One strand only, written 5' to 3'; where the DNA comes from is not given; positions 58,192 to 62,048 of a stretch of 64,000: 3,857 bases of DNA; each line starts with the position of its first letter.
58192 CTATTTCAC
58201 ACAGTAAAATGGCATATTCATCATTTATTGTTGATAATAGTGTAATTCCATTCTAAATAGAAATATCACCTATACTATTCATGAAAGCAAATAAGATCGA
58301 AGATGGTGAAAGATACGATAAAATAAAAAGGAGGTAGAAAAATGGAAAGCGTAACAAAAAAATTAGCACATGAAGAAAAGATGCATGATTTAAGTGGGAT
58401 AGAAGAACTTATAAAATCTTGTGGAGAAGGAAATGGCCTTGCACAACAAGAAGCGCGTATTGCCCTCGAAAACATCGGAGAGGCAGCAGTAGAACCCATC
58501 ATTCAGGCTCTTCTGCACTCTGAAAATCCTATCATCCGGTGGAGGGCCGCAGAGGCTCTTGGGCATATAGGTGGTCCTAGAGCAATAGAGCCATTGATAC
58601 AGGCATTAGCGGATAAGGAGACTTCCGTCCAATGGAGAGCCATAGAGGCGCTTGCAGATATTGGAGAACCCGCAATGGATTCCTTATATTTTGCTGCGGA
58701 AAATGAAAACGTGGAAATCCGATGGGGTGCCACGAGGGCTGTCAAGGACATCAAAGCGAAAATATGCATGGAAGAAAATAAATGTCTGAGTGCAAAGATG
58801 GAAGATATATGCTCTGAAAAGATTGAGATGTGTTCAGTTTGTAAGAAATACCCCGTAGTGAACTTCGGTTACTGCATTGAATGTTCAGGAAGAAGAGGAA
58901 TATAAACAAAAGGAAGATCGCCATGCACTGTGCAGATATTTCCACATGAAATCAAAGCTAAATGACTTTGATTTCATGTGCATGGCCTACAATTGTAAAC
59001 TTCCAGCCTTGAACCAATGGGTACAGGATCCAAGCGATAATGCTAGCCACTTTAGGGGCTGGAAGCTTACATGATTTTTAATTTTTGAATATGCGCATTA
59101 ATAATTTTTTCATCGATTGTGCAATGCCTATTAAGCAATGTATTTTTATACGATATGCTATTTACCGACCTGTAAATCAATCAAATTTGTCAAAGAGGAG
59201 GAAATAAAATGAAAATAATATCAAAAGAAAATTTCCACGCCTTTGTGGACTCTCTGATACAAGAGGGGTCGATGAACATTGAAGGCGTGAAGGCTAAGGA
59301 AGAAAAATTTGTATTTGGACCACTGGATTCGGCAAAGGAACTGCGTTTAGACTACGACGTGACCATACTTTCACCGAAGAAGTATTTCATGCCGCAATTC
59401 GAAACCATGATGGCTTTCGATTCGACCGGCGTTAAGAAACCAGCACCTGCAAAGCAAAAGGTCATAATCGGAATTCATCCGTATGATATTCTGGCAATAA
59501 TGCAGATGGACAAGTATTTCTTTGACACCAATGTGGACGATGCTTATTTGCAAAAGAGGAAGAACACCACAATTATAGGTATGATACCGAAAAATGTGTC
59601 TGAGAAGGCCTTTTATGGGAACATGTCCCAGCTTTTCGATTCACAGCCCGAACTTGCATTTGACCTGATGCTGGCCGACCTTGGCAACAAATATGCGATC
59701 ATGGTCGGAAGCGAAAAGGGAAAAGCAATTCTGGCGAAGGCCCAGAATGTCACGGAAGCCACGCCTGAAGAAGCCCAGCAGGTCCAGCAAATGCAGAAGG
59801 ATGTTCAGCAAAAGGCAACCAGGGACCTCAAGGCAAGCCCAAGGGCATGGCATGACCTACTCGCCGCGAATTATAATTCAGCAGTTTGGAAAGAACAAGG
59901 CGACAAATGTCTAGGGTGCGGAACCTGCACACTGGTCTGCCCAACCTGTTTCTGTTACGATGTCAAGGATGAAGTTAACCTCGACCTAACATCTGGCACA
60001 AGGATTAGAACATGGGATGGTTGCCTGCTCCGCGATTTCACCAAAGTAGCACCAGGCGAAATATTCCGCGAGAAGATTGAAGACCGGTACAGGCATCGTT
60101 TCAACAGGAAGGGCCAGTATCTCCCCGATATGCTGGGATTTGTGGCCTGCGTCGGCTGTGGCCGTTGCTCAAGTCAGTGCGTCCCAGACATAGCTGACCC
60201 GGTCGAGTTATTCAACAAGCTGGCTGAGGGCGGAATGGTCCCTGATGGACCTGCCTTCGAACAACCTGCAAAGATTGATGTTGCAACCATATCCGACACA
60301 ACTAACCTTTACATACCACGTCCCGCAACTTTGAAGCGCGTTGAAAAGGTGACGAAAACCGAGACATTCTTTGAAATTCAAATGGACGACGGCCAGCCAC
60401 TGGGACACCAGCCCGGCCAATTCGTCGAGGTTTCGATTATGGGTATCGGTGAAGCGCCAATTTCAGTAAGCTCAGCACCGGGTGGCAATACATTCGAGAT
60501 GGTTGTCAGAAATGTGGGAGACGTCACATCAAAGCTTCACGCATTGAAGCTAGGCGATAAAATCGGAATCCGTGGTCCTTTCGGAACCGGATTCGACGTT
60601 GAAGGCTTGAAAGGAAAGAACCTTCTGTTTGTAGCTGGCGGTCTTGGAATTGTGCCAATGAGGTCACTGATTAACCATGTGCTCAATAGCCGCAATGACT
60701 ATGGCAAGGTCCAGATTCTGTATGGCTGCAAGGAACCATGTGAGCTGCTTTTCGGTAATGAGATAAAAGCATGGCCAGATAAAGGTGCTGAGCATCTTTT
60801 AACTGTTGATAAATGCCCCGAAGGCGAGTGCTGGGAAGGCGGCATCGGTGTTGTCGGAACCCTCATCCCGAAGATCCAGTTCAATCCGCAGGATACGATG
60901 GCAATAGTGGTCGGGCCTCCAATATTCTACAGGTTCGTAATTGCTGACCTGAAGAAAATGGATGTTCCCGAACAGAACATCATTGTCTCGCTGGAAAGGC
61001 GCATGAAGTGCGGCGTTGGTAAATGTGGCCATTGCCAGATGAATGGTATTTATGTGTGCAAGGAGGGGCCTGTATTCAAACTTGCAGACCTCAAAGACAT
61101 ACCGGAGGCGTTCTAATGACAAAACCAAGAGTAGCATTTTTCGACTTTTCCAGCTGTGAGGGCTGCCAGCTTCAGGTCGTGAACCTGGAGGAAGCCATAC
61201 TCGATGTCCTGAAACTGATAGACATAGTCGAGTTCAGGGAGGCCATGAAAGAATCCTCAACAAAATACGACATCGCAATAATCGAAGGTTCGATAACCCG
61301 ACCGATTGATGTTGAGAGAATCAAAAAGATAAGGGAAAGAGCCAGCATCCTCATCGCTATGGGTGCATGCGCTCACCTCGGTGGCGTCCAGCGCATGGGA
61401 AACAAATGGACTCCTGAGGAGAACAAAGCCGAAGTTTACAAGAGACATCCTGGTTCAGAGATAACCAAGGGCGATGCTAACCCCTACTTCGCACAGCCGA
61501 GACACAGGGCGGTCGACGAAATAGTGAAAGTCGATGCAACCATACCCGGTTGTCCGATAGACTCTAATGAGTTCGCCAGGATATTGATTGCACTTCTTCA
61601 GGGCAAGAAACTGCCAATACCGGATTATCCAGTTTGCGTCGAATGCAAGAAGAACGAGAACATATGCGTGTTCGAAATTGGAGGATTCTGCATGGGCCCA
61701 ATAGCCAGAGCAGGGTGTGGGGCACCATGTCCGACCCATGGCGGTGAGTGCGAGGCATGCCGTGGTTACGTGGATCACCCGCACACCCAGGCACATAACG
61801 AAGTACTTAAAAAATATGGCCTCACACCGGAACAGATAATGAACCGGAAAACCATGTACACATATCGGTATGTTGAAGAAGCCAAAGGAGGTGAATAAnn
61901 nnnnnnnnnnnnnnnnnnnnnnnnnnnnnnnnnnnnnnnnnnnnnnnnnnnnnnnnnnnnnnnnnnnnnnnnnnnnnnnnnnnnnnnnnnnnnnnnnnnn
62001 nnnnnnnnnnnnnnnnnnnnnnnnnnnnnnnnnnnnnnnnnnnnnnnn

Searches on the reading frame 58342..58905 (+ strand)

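Call 18: search_protein_families(library=pfam, proteins=[window:58342-58905:+])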
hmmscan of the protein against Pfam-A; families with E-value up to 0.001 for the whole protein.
window:58342-58905:+ (187 aa): 5 families
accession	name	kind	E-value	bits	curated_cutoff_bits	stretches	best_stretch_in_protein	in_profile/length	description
PF13646.12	HEAT_2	-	1.6e-20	73.6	27.7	2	21-94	2-76/88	HEAT repeats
PF03130.22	HEAT_PBS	-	2.1e-13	49.7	20.9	1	65-91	1-27/27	PBS lyase HEAT-like repeat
PF02985.28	HEAT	-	8e-08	32.3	23.5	0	52-76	3-27/31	HEAT repeat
PF13513.12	HEAT_EZ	-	1.7e-05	25.7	27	0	79-105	27-53/55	HEAT-like repeat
PF25767.1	ARM_TBCD_2nd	-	4.1e-05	23.6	29.7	0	32-76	61-104/245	Tubulin-specific chaperone D-like, ARM repeats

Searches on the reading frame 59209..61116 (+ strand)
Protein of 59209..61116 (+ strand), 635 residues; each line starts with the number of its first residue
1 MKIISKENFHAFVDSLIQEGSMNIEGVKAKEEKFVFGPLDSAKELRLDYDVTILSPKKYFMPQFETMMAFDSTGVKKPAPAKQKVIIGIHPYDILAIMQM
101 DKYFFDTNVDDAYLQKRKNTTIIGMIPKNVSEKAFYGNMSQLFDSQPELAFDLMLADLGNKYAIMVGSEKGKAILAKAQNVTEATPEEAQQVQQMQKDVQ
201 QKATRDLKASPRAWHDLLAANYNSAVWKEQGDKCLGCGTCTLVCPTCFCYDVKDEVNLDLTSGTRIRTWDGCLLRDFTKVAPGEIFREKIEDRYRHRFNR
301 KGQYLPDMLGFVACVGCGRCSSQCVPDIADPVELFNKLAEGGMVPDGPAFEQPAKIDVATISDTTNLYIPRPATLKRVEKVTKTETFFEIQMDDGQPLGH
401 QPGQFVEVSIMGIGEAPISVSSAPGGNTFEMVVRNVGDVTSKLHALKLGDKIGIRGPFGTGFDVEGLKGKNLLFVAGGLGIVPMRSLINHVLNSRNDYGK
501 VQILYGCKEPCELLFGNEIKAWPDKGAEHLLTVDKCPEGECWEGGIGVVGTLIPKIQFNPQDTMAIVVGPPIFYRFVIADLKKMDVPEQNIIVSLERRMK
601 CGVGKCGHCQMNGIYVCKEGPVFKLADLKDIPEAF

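Call 18: search_protein_families(library=pfam, proteins=[window:59209-61116:+])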
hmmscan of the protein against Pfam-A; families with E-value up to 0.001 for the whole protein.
window:59209-61116:+ (635 aa): 8 families
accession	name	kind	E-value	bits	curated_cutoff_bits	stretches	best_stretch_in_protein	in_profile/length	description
PF17179.9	Fer4_22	-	7.1e-30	104.2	27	1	233-327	1-94/95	4Fe-4S dicluster domain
PF00175.26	NAD_binding_1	-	6.1e-12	46.6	22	1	474-577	1-107/109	Oxidoreductase NAD-binding domain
PF10418.14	DHODB_Fe-S_bind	-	8.7e-10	38.6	23.9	1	596-628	1-40/41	Iron-sulfur cluster binding domain of dihydroorotate dehydrogenase B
PF00970.30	FAD_binding_6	-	9.4e-07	29.5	21.1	1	373-460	2-96/99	Oxidoreductase FAD-binding domain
PF12838.12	Fer4_7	-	7.5e-06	26.8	27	0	225-246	29-50/52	4Fe-4S dicluster domain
PF13183.11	Fer4_8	-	1.9e-05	25.5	27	0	212-246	46-66/68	4Fe-4S dicluster domain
PF13187.11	Fer4_9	-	5.1e-05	23.6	27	0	219-246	34-49/52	4Fe-4S dicluster domain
PF13237.11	Fer4_10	-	0.00027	21.2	25.5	0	230-251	5-22/53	4Fe-4S dicluster domain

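Call 68: find_encoding_contigs(protein=window:59209-61116:+, flank=3000, max_places=8)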
Protein window:59209-61116:+ (635 aa): no gene with exactly this product is on record in the collection.

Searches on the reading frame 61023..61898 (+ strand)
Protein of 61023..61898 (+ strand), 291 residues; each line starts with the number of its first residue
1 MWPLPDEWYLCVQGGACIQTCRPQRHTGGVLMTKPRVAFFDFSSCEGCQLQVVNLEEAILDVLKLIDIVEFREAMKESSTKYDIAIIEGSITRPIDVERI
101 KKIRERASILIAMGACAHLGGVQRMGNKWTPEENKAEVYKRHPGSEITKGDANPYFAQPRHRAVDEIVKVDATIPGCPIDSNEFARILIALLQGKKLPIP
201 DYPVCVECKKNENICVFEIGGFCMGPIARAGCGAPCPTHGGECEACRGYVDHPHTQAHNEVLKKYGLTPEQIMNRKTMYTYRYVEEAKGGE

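Call 73: find_encoding_contigs(protein=window:61023-61898:+, flank=10000, max_places=4)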
Protein window:61023-61898:+ (291 aa): no gene with exactly this product is on record in the collection.
